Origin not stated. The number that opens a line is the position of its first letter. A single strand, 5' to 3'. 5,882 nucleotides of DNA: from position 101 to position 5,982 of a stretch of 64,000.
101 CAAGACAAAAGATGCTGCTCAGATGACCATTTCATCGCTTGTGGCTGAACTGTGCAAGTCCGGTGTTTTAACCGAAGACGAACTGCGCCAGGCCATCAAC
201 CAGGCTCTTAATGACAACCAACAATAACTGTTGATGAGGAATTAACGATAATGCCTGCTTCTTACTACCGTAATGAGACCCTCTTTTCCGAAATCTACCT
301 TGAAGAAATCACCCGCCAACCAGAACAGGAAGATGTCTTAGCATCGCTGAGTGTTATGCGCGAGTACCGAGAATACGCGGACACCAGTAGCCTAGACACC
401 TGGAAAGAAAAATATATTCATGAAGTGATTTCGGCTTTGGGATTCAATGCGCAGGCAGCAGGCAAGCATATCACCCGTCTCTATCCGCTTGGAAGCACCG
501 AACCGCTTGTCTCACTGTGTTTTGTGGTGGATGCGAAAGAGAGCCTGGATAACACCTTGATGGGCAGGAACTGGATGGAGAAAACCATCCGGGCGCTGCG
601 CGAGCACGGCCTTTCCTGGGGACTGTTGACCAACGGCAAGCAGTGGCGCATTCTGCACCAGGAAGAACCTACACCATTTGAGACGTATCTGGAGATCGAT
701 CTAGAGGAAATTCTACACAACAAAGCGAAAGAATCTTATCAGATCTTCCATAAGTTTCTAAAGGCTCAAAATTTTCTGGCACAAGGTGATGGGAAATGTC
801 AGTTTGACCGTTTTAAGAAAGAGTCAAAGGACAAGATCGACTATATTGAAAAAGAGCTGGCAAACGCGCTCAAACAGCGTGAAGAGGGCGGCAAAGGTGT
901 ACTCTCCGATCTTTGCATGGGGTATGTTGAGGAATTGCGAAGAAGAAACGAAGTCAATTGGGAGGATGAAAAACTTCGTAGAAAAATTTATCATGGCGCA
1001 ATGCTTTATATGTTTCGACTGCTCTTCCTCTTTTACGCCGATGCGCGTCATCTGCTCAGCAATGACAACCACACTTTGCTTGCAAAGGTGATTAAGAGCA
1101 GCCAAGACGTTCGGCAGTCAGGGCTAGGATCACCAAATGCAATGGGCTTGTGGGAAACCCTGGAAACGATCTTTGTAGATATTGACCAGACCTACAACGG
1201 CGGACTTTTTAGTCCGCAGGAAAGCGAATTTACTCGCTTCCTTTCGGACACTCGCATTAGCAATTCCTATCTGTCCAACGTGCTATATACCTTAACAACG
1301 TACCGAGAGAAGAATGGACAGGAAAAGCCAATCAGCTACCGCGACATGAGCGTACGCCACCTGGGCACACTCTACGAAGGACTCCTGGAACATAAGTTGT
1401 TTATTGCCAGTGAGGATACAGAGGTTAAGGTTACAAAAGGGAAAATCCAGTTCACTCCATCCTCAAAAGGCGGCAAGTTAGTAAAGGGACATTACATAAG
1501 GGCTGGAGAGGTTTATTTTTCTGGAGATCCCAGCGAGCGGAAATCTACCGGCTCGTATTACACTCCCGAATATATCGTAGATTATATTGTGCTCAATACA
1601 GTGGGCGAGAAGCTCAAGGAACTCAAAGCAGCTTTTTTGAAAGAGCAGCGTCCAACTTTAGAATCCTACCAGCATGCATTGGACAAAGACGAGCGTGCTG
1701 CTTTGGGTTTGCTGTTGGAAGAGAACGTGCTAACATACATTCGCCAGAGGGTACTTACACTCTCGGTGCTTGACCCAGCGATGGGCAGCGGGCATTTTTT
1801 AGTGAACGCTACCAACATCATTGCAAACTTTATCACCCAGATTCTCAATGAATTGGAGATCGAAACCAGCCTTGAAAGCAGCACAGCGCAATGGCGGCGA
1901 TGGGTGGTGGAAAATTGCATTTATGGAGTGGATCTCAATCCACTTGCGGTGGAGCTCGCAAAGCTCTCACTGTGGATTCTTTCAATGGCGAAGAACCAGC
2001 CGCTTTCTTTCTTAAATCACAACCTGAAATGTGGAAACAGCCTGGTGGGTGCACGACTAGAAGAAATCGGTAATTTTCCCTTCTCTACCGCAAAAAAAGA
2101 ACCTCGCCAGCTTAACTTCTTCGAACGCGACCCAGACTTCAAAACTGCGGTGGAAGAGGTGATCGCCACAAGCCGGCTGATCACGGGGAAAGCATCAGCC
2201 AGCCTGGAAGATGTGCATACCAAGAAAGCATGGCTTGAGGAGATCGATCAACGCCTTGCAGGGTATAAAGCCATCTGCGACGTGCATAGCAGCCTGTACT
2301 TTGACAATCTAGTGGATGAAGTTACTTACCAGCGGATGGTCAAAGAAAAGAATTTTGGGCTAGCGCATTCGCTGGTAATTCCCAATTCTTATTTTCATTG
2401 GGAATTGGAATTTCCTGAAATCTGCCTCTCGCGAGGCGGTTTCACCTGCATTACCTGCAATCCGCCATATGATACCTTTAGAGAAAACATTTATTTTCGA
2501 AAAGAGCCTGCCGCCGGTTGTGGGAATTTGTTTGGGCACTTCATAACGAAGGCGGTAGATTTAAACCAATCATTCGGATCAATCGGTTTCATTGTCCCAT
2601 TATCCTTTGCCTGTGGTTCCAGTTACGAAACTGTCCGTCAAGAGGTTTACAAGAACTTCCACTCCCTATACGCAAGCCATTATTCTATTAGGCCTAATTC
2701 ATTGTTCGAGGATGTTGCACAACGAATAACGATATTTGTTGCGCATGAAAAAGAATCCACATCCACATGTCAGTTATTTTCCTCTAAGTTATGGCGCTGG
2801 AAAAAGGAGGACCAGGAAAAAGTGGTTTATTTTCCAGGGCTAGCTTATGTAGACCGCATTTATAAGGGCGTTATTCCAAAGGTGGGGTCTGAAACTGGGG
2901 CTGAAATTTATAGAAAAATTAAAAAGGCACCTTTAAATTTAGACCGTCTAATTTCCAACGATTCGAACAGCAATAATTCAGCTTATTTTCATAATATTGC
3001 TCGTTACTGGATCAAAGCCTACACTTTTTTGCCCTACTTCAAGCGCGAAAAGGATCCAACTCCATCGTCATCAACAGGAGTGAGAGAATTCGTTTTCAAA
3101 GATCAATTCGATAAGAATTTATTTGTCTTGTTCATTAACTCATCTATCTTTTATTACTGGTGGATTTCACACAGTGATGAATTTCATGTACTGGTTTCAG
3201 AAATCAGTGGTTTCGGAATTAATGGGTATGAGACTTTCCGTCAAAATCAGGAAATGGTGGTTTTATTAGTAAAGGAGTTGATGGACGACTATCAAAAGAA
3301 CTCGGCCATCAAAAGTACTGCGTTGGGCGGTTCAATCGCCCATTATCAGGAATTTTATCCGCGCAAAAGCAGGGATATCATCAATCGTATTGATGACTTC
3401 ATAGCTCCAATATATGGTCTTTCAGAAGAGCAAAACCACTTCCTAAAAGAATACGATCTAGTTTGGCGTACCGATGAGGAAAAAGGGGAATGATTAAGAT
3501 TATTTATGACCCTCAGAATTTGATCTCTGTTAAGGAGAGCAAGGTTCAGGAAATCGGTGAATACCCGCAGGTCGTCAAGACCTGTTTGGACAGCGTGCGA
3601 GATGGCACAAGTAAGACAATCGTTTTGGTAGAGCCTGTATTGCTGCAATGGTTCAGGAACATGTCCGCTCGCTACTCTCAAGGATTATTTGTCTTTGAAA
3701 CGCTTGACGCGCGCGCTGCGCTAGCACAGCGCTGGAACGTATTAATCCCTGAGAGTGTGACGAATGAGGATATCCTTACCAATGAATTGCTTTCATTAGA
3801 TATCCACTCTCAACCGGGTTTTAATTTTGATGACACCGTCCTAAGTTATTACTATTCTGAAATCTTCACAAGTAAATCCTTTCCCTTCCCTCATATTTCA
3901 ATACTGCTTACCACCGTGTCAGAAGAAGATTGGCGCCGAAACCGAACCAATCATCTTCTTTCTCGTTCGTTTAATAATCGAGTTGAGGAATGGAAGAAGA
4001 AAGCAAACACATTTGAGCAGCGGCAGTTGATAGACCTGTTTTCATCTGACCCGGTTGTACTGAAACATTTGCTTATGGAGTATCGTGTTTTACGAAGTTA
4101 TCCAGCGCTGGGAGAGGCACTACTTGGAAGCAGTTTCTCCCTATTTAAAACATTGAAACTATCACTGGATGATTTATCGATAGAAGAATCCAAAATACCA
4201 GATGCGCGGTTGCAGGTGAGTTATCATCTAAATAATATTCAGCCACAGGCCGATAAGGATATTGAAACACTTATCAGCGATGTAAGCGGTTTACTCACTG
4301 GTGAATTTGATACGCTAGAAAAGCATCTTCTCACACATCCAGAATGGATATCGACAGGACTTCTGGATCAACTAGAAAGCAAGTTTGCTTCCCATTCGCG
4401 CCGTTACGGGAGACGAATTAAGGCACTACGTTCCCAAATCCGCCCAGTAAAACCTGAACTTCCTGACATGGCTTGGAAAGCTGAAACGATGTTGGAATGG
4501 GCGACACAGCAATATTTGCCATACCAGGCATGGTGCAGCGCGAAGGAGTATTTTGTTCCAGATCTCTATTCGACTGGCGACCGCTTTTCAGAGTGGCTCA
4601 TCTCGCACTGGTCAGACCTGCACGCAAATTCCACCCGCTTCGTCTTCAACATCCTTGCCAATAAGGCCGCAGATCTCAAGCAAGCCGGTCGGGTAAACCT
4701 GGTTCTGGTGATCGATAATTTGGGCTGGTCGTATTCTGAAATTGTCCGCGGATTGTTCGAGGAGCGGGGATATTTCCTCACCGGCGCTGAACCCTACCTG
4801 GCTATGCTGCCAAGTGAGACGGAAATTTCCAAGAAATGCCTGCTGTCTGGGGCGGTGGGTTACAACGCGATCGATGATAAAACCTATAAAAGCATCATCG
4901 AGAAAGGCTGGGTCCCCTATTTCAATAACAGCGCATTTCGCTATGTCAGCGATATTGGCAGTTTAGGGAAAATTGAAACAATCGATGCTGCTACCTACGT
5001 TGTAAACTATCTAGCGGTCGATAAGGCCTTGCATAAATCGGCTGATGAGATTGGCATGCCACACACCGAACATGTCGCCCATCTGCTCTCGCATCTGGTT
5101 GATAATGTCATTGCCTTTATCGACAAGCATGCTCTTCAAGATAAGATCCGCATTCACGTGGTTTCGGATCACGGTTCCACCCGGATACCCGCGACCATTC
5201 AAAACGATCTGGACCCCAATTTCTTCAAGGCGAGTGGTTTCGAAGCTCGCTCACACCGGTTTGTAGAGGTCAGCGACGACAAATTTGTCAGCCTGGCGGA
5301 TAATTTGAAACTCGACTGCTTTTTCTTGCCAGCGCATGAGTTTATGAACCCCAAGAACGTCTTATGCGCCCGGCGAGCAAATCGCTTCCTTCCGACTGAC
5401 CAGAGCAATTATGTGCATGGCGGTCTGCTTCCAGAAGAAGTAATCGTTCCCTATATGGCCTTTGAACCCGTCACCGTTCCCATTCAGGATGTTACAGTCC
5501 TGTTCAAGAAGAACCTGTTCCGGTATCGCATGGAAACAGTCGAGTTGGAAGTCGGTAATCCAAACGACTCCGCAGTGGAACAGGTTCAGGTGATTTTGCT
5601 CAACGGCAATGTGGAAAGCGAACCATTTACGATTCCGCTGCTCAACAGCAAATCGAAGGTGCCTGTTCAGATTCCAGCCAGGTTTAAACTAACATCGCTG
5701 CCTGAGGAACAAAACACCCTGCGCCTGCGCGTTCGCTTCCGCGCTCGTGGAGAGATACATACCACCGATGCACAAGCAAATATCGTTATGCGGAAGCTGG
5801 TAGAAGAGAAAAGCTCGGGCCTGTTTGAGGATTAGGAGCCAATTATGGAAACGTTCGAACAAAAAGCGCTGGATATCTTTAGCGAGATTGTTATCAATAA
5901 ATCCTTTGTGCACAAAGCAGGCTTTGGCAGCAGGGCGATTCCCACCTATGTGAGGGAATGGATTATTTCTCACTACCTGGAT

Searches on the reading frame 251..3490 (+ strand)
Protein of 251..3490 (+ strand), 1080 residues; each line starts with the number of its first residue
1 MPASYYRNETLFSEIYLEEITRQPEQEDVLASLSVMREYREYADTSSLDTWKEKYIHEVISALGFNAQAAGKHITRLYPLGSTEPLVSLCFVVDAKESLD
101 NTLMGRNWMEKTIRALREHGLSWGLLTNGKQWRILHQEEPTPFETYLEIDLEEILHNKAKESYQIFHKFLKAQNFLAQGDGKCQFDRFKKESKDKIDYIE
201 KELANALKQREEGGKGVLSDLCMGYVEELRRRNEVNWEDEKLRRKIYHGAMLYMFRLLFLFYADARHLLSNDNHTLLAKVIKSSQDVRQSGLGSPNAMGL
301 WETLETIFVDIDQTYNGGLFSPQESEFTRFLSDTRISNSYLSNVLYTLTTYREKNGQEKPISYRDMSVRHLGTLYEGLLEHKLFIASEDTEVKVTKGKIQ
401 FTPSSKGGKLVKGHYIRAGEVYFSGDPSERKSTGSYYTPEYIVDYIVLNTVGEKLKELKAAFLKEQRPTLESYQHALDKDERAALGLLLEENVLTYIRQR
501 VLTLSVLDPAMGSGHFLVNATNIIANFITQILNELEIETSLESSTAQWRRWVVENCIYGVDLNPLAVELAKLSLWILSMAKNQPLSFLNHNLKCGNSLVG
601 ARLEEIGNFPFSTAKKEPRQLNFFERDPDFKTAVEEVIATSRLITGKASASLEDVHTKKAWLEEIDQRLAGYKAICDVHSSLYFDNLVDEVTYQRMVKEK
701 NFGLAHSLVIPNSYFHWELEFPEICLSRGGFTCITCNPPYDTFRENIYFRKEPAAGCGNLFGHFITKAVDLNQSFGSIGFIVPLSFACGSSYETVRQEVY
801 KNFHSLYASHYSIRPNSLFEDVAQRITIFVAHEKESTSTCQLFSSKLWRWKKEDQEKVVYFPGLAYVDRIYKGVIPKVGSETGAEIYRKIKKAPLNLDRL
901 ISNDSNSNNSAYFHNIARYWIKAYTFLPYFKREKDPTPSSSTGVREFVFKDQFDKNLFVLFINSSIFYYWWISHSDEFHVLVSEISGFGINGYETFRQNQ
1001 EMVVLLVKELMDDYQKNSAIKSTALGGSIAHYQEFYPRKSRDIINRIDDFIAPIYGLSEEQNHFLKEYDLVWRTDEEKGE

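Call 6: search_protein_families(library=pfam, proteins=[window:251-3490:+], max_evalue=0.1)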
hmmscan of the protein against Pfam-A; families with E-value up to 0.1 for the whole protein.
window:251-3490:+ (1080 aa): 4 families
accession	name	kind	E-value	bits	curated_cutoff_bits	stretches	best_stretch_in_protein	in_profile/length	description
PF07669.17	Eco57I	-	2.2e-20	73.9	25.3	1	555-804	1-158/171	Eco57I restriction-modification methylase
PF20473.4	MmeI_Mtase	-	2.7e-10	40.3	27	1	491-583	8-91/259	MmeI, DNA-methyltransferase domain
PF02384.22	N6_Mtase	-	9.4e-05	22.3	20.4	1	503-583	47-106/311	N-6 DNA Methylase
PF01170.24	UPF0020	-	0.019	15.1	22.3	1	505-572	31-94/197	RMKL-like, methyltransferase domain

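Call 7: search_protein_families(library=padloc, proteins=[window:251-3490:+], max_evalue=0.1)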
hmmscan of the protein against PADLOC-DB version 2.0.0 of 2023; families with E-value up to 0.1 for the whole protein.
window:251-3490:+ (1080 aa): 50 families (the best 25 are shown)
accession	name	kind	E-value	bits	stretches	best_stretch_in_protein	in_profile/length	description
PDLC02643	DrmMI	-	7e-76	254.1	3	499-806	597-956/1347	DrmMI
PDLC02638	DrmMI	-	7.3e-54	181.3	3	499-741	595-882/935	DrmMI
PDLC03613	REase_MTase_IIG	-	9.2e-41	137.5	1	100-742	135-760/1250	Type IIG restriction enzyme-methyltransferase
PDLC03620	REase_MTase_IIG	-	4.4e-37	125.3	1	249-601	363-726/1378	Type IIG restriction enzyme-methyltransferase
PDLC03622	REase_MTase_IIG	-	4e-32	108.6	4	542-629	585-672/1524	Type IIG restriction enzyme-methyltransferase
PDLC03628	REase_MTase_IIG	-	3.1e-31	106.3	1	553-1074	571-1094/1100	Type IIG restriction enzyme-methyltransferase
PDLC02644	DrmMI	-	7.5e-31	104.9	2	425-639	57-264/988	DrmMI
PDLC03618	REase_MTase_IIG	-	1.3e-30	103.5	2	500-644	591-753/1429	Type IIG restriction enzyme-methyltransferase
PDLC03609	REase_MTase_IIG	-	5.3e-29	98.6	2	424-600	363-533/1066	Type IIG restriction enzyme-methyltransferase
PDLC02645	DrmMI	-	5.5e-29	98.9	3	542-613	654-726/772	DrmMI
PDLC02639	DrmMI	-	6.5e-25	85.5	1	499-684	282-471/803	DrmMI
PDLC02646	DrmMI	-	1.2e-22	77.9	2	547-602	44-99/792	DrmMI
PDLC03629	REase_MTase_IIG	-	1.1e-21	74.4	1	428-630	376-562/1182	Type IIG restriction enzyme-methyltransferase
PDLC03611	REase_MTase_IIG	-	1.7e-21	73.5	1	329-602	390-655/1532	Type IIG restriction enzyme-methyltransferase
PDLC03614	REase_MTase_IIG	-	7e-21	71.6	2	328-604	404-684/1584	Type IIG restriction enzyme-methyltransferase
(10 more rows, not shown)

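Call 8: search_protein_families(library=ncbifam, proteins=[window:251-3490:+], max_evalue=0.1)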
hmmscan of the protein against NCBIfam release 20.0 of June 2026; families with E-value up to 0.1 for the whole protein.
window:251-3490:+ (1080 aa): 6 families
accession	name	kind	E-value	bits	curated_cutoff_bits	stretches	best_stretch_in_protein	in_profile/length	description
NF033452.1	BREX_1_MTaseX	exception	6.4e-24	83.9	500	1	437-845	254-628/1210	BREX-1 system adenine-specific DNA-methyltransferase PglX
NF033455.1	BREX_6_MTaseX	exception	3.1e-11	41.5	900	1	490-583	316-405/1319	BREX-6 system adenine-specific DNA-methyltransferase PglX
NF033451.1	BREX_2_MTaseX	equivalog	9.5e-07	26.9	400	1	429-602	191-319/1185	BREX-2 system adenine-specific DNA-methyltransferase PglX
NF033454.1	BREX_5_MTaseX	exception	3.3e-05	21.7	900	1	504-577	303-367/1404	BREX-5 system adenine-specific DNA-methyltransferase PglX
TIGR02987.1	met_A_Alw26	exception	0.00017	20.5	353.5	0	955-1072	415-509/523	Alw26I/Eco31I/Esp3I family type II restriction adenine-specific DNA-methyltransferase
NF047738.1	antiphage_MADS2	equivalog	0.00064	18.1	720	1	505-578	334-409/654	methylation-associated defense system DNA methyltransferase MAD2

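Call 16: find_encoding_contigs(protein=window:251-3490:+, flank=10000, max_places=6)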
Protein window:251-3490:+ (1080 aa): 4 contigs read that carry it; 2 places shown.
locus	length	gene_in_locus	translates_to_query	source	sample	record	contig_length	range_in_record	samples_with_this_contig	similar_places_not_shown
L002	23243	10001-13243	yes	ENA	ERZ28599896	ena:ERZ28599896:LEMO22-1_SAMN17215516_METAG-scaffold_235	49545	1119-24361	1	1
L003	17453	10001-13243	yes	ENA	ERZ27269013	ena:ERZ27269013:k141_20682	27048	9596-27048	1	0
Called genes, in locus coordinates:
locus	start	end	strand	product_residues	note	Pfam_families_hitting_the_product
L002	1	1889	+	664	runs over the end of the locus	PF04851:ResIII (faint), PF00580:UvrD-helicase, PF13361:UvrD_C (faint)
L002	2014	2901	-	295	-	PF10340:Say1_Mug180, PF20434:BD-FAE, PF07859:Abhydrolase_3, PF12146:Hydrolase_4 (faint), PF00326:Peptidase_S9 (weak)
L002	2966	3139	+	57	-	-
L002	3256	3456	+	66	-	PF12728:HTH_17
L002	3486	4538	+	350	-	-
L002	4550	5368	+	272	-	PF13182:DUF4007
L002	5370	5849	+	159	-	-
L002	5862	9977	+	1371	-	-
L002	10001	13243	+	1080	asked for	PF20473:MmeI_Mtase, PF07669:Eco57I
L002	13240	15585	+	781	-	PF08665:PglZ (faint)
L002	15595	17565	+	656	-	-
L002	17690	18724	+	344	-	PF14088:DUF4268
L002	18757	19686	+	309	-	-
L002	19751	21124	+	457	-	PF14088:DUF4268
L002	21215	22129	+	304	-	-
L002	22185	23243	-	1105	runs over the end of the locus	PF19587:DUF6094, PF04851:ResIII (faint), PF00271:Helicase_C (weak)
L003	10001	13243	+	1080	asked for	PF20473:MmeI_Mtase, PF07669:Eco57I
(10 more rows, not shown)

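Call 18: search_protein_families(library=padloc, proteins=[L002:3256-3453:+, L002:3486-4535:+, L002:4550-5365:+, L002:5370-5846:+, L002:5862-9974:+], max_evalue=0.01)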
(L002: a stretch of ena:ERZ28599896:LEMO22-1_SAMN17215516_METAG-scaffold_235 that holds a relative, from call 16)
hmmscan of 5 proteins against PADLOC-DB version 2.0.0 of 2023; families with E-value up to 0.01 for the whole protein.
L002:3256-3453:+ (66 aa): 1 family
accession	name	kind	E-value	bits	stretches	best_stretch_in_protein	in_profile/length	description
PDLC04133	mad1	-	2.8e-09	35.1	1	6-55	3-52/60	mads_1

L002:3486-4535:+ (350 aa): 1 family
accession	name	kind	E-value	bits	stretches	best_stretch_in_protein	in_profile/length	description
PDLC02334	AbiTii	-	0.00026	19.4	1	10-179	2-163/185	AbiTii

L002:4550-5365:+ (272 aa): 10 families
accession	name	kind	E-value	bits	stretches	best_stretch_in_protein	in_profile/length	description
PDLC02766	SspB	-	1.7e-21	74.8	1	34-255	33-281/285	SspB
PDLC02769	SspB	-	5.1e-20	70.1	1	28-245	29-268/282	SspB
PDLC02768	SspB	-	6.1e-17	59.9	1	26-260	24-283/295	SspB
PDLC02764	SspB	-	1.7e-15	55.2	1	34-256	31-270/276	SspB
PDLC02760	SspB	-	4.2e-12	44.2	1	30-239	28-252/269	SspB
PDLC02765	SspB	-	2.5e-08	32.3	1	26-109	29-113/292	SspB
PDLC02763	SspB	-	6.4e-08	30.6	1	34-224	39-230/279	SspB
PDLC02762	SspB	-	9.7e-06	23.1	1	66-158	72-163/293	SspB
PDLC02761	SspB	-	0.00026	18.4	0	73-100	109-136/340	SspB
PDLC02767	SspB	-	0.0023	15.6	0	182-238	220-276/295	SspB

L002:5370-5846:+ (159 aa): 0 families

L002:5862-9974:+ (1371 aa): 6 families
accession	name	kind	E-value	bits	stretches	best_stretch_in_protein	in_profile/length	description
PDLC02781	SspC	-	1.5e-14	50.8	2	259-620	170-509/1104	SspC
PDLC02779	SspC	-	6.3e-13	45.4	1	29-91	16-79/1054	SspC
PDLC02780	SspC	-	1.6e-09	34.3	2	191-626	97-494/1045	SspC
PDLC02778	SspC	-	5.1e-08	29.1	2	40-88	23-72/1053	SspC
PDLC04140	mad8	-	2.3e-05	22.1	1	58-315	26-239/314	mads_8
PDLC02475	BrxC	-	2.4e-05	20.2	1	16-104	15-100/937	BrxC-PglY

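Call 19: search_protein_families(library=pfam, proteins=[L002:3256-3453:+, L002:3486-4535:+, L002:4550-5365:+, L002:5370-5846:+, L002:5862-9974:+], max_evalue=0.01)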
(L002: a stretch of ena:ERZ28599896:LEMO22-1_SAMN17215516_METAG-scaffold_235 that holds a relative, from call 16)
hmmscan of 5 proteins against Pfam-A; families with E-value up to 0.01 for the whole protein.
L002:3256-3453:+ (66 aa): 2 families
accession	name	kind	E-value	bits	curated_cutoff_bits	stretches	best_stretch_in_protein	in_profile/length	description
PF12728.13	HTH_17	-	1.5e-18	67.2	27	1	8-57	1-50/51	Helix-turn-helix domain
PF21531.3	Rv2175c_wHTH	-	0.0047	17.3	27.1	1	6-40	13-47/57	DNA-binding protein Rv2175c, wHTH domain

L002:3486-4535:+ (350 aa): 1 family
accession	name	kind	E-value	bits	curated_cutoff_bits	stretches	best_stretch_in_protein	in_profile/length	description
PF18864.6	AbiTii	-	0.0087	16.7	27.6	0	150-178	137-165/189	AbiTii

L002:4550-5365:+ (272 aa): 1 family
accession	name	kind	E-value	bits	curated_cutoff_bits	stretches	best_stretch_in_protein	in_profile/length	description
PF13182.11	DUF4007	-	1.1e-23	84.2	27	1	29-270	28-288/288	Protein of unknown function (DUF4007)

L002:5370-5846:+ (159 aa): 0 families

L002:5862-9974:+ (1371 aa): 2 families
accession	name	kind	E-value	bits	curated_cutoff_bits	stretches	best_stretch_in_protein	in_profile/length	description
PF13290.12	CHB_HEX_C_1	-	0.00017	21.9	22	1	1234-1300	5-67/67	Chitobiase/beta-hexosaminidase C-terminal domain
PF24883.2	NPHP3_N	-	0.0012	19.5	24.8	0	56-103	19-64/164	Nephrocystin 3, N-terminal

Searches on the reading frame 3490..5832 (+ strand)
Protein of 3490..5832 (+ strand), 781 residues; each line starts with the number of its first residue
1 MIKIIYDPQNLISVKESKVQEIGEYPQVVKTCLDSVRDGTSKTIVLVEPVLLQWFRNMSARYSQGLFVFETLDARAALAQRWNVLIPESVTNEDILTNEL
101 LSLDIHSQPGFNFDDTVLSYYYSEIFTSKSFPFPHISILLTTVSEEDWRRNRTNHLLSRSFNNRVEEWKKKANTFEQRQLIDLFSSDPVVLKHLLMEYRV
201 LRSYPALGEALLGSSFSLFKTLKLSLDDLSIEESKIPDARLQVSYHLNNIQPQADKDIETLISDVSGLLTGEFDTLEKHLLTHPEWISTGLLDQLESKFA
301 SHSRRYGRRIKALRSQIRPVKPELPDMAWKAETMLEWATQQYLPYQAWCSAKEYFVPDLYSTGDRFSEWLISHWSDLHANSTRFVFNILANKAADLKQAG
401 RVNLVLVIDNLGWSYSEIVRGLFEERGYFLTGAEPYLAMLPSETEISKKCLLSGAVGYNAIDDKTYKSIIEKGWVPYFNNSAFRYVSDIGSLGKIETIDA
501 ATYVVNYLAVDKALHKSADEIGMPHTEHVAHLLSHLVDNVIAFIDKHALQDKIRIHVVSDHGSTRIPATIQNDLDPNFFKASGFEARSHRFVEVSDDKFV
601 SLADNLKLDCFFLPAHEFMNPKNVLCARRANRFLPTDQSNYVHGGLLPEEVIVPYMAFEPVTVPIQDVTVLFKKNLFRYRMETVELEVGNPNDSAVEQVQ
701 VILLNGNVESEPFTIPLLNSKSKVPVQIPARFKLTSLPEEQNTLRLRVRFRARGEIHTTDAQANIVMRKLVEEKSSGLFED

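Call 6: search_protein_families(library=pfam, proteins=[window:3490-5832:+], max_evalue=0.1)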
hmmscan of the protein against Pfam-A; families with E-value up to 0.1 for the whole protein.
window:3490-5832:+ (781 aa): 2 families
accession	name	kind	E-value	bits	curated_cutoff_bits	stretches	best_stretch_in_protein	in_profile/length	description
PF01663.27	Phosphodiest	-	0.0028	17.7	23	1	503-568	163-226/342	Type I phosphodiesterase / nucleotide pyrophosphatase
PF08665.17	PglZ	-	0.0031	17.9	25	1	404-455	4-55/179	PglZ domain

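Call 7: search_protein_families(library=padloc, proteins=[window:3490-5832:+], max_evalue=0.1)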
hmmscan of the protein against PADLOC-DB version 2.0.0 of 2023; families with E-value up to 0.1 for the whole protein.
window:3490-5832:+ (781 aa): 8 families
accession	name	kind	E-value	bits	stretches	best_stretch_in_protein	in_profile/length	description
PDLC02558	PglZ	-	7e-10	35.8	1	248-659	247-662/666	PglZ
PDLC02549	PglZ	-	0.00013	18.1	1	640-689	586-634/726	PglZ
PDLC02545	PglZ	-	0.00021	17.8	1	537-670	526-647/750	PglZ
PDLC02556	PglZ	-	0.00027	17.6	1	284-657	264-636/641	PglZ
PDLC02564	PglZ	-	0.00096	15.6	1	552-658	622-724/855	PglZ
PDLC02566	PglZ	-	0.0019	14.4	1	401-660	440-679/774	PglZ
PDLC02565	PglZ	-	0.014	11.7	0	403-456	484-542/910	PglZ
PDLC02563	PglZ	-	0.02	11.1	1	554-656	610-709/831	PglZ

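Call 8: search_protein_families(library=ncbifam, proteins=[window:3490-5832:+], max_evalue=0.1)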
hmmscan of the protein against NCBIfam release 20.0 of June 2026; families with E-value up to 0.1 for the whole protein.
window:3490-5832:+ (781 aa): 7 families
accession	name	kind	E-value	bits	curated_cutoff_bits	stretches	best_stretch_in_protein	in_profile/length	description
NF033449.0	BREX_PglZ_3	exception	2.3e-11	42.8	250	1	255-658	236-641/642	BREX-3 system phosphatase PglZ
NF033445.1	BREX_PglZ_4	exception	1.4e-10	40.4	140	1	537-688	571-708/741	BREX-4 system phosphatase PglZ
NF052313.1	T9SS_RR_PorX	equivalog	1.7e-05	23.8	300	1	373-457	197-280/513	T9SS response regulator signal transducer PorX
NF033444.1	BREX_PglZ_5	exception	7.9e-05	20.9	250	1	390-657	444-702/704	BREX-5 system phosphatase PglZ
NF033446.0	BREX_PglZ_2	exception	0.0004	18.7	200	1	385-668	456-732/890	BREX-2 system phosphatase PglZ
NF033450.1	BREX_PglZ_1_B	equivalog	0.022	12.9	400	1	517-657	548-673/675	BREX-1 system phosphatase PglZ type B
NF040510.1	avirulen_svx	equivalog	0.084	11.5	625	0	314-418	138-247/601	Svx/AvrXca family virulence/avirulence protein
